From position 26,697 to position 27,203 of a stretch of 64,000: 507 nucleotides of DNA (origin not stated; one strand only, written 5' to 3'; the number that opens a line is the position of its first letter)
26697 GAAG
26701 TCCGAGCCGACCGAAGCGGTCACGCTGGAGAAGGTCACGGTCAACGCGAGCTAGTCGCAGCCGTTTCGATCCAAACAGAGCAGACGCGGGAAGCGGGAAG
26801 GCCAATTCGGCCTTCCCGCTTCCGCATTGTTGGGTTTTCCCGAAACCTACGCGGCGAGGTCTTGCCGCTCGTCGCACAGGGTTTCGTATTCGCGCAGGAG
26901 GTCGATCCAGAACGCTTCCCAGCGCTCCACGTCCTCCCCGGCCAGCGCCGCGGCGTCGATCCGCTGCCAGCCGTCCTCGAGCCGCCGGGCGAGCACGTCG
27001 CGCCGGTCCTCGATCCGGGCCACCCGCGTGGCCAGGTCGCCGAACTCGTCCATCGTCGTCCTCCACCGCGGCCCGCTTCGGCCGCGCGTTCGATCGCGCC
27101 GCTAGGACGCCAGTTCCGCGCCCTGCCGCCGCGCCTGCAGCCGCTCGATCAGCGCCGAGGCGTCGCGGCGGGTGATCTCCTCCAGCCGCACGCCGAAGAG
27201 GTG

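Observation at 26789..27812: Self-contained, apparently SOS-controlled two-gene module (Rad52/Sak-like protein plus 68-aa partner) divergent from dnaN-recF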

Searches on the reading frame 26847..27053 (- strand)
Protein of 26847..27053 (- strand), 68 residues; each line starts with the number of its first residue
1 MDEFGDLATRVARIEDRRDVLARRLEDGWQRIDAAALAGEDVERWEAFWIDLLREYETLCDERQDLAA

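Call 3: search_protein_families(library=pfam, proteins=[window:26847-27053:-], max_evalue=1)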
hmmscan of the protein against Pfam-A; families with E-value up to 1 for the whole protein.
window:26847-27053:- (68 aa): 0 families
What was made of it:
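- On Deinococcus DdrA / RDR regulon: There is no Rad52_Rad22 hit (call 3), and the operator is of the LexA type.
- On GemA / DUF3072 domain (C-terminal domain): The window protein does not match (call 3).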

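Call 4: search_protein_families(library=phrogs, proteins=[window:26847-27053:-], max_evalue=1)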
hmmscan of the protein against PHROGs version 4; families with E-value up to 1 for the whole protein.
window:26847-27053:- (68 aa): 3 families
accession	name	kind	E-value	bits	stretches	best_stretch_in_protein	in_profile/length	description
phrog_29173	-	unknown function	0.11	13.9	0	6-34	21-49/62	-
phrog_36155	-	unknown function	0.13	13.2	1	37-66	5-33/48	-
phrog_33326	-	unknown function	0.15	13.3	1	2-56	11-65/100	-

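Call 7: search_protein_families(library=ncbifam, proteins=[window:26847-27053:-], max_evalue=1)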
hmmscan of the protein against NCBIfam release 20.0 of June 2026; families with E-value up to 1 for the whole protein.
window:26847-27053:- (68 aa): 0 families

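Call 52: find_homologous_proteins(query=window:26847-27053:-, max_evalue=0.01)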
Query window:26847-27053:- (68 aa): 4 proteins with E <= 0.01 among 6 candidates.
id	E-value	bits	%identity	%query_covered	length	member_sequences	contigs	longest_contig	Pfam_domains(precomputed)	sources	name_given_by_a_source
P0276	9.1e-36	138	100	100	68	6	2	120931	-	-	-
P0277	1.4e-27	112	81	100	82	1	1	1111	-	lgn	-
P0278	3.3e-24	102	75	100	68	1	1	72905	-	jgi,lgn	jgi:hypothetical protein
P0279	1.1e-12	65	54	93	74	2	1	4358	-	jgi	jgi:hypothetical protein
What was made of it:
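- Tried and rejected: A database search returned only 4 close hits and no Pfam domain (call 52).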

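Call 68: find_related_loci(query=A3, collection=viral_contigs, flank=4000)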
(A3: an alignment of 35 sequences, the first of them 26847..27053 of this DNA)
Query A3 (68 aa) in viral_contigs; peptide patterns used: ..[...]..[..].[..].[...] (x = any residue, [..] = any of these).
6 stretches matched a pattern, but none encodes a relative of the query by tblastn (E <= 1e-3).

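Call 71: predict_structure(alignment_id=A4)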
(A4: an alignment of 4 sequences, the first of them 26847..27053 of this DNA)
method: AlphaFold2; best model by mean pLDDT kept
length: 68 residues; sequences in the alignment: 4
mean_pLDDT: 92.8   pTM: 0.74
mean pLDDT of the five models: 92.8, 92.5, 91.7, 91.6, 90.9
residues with pLDDT >= 90: 57; 70-90: 7; 50-70: 4; < 50: 0
segments of 3 or more residues with pLDDT < 50: none
pLDDT, mean of each block of 10 residues (from residue 1): 78 96 97 96 94 97 91
secondary structure, 60 per line:
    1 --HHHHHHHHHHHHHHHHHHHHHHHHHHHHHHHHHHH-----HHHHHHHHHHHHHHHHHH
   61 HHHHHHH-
elements in order: H3-37 H43-67
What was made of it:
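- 26847..27053 (-): CDS of the 68-aa acidic helical-hairpin partner, core motif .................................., C-terminal -AA. Call 71: helices 3-37 and 43-67, pLDDT 92.8.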

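Call 74: fold_search(model_id=the predicted structure, library=pdb)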
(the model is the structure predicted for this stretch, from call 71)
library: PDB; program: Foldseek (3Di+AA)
matches with E <= 10: 242; with E <= 0.001: 0
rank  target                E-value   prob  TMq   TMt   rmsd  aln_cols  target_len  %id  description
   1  9qmp                  1.0e-01  1.00  0.93  0.16   0.8        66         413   23  E.coli seryl-tRNA synthetase (released 2025-05-14)
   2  8cwy_B                1.0e-01  1.00  0.87  0.80   1.0        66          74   23  Accurate computational design of genetically encoded 3D protein crystals (released 2023-11-01)
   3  6r1m_A                1.3e-01  1.00  0.94  0.15   0.7        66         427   23  Crystal structure of E. coli seryl-tRNA synthetase complexed to seryl sulfamoyl adenosine (released 2020-01-22)
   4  6r1m_B                1.6e-01  1.00  0.94  0.15   0.7        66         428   23  Crystal structure of E. coli seryl-tRNA synthetase complexed to seryl sulfamoyl adenosine (released 2020-01-22)
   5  6r1o                  2.8e-01  1.00  0.94  0.15   0.7        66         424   23  Crystal structure of E. coli seryl-tRNA synthetase complexed to a seryl sulfamoyl adenosine derivative (released 2020-01-22)
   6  5j0k_B                3.6e-01  1.00  0.87  0.81   1.0        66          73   20  De novo design of protein homo-oligomers with modular hydrogen bond network-mediated specificity (released 2016-05-25)
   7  5j0k_A                3.6e-01  1.00  0.87  0.81   0.9        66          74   20  De novo design of protein homo-oligomers with modular hydrogen bond network-mediated specificity (released 2016-05-25)
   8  6dlm_A                5.1e-01  0.99  0.88  0.81   0.9        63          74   24  DHD127 (released 2018-12-19)
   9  6he1_A                5.4e-01  0.99  0.89  0.15   1.8        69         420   17  Pseudomonas aeruginosa Seryl-tRNA Synthetase in Complex with 5'-O-(N-(L-seryl)-sulfamoyl)N3-methyluridine (released 2019-12-04)
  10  3qne                  6.2e-01  1.00  0.94  0.15   0.7        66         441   17  Candida albicans seryl-tRNA synthetase (released 2011-08-03)
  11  6zsh_C                6.2e-01  0.97  0.78  0.65   1.9        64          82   19  The mechanism of activation of the actin binding protein EHBP1 by Rab8 family members (released 2020-09-02)
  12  6c48_A                8.6e-01  0.97  0.85  0.70   1.8        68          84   13  Crystal structure of B-Myb-LIN9-LIN52 complex (released 2018-09-19)
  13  8cws_B                9.9e-01  0.97  0.70  0.85   0.9        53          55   24  Accurate computational design of genetically encoded 3D protein crystals (released 2023-11-01)
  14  6c48_D                9.9e-01  0.96  0.83  0.66   1.4        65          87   14  Crystal structure of B-Myb-LIN9-LIN52 complex (released 2018-09-19)
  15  6zsh_A                9.9e-01  0.95  0.80  0.61   1.9        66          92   18  The mechanism of activation of the actin binding protein EHBP1 by Rab8 family members (released 2020-09-02)
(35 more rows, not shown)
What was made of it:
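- Its fold is a generic hairpin (call 74).
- Tried and rejected: Its Foldseek matches are generic hairpins such as the seryl-tRNA synthetase arm and designed proteins (call 74).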

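Call 75: find_encoding_contigs(protein=P0276, flank=10000, max_places=4)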
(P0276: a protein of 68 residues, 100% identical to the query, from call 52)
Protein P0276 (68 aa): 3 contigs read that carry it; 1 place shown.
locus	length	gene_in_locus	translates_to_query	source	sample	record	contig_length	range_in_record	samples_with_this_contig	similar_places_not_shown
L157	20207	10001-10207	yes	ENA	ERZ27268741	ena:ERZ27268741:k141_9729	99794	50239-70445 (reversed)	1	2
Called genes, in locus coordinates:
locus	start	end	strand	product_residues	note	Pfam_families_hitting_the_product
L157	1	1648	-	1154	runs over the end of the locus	PF02811:PHP, PF07733:DNA_pol3_alpha, PF17657:DNA_pol3_finger, PF14579:HHH_6, PF01336:tRNA_anti-codon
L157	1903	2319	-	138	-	PF13560:HTH_31, PF01381:HTH_3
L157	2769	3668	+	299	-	PF00763:THF_DHG_CYH, PF02882:THF_DHG_CYH_C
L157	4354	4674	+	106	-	-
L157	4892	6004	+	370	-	PF07676:PD40 (faint), PF26549:Tricorn_N (faint), PF26550:Tricorn_2nd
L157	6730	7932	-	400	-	PF02463:SMC_N, PF13476:AAA_23 (weak)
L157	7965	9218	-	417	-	PF00712:DNA_pol3_beta, PF02767:DNA_pol3_beta_2, PF02768:DNA_pol3_beta_3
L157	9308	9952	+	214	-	PF27148:Slr1353_N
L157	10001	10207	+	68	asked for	-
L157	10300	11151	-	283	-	PF00160:Pro_isomerase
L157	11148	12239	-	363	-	PF02547:Queuosine_synth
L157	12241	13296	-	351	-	PF01078:Mg_chelatase (faint), PF05496:RuvB_N, PF00004:AAA, PF07728:AAA_5 (weak), PF17864:AAA_lid_4, PF05491:WHD_RuvB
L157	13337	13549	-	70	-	PF03966:Trm112p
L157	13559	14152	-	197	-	PF23914:TPR_CcmH_CycH, PF13424:TPR_12 (weak), PF13432:TPR_16 (weak), PF00515:TPR_1, PF07719:TPR_2 (weak), PF13424:TPR_12, PF13414:TPR_11, PF14559:TPR_19, +9 more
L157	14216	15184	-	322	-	PF01513:NAD_kinase, PF20143:NAD_kinase_C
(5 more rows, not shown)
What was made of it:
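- On Phage-type SSAP plus exonuclease recombinase pair: The neighbours are dnaN, recF and a PPIase (call 75).
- Closest known: Phage two-component recombinases. Different: The partner is a 68-aa helical hairpin of unknown function (calls 71, 74, 75).
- Checked: The neighbours are housekeeping genes: recF, dnaN, PPIase, queA and ruvB (call 75).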

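Call 97: search_protein_families(library=padloc, proteins=[window:26847-27053:-], max_evalue=0.1)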
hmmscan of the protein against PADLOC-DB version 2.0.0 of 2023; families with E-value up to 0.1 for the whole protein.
window:26847-27053:- (68 aa): 0 families
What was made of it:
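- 26847..27053 (-): No Pfam, NCBIfam or PADLOC hit (calls 3, 7, 52, 97).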
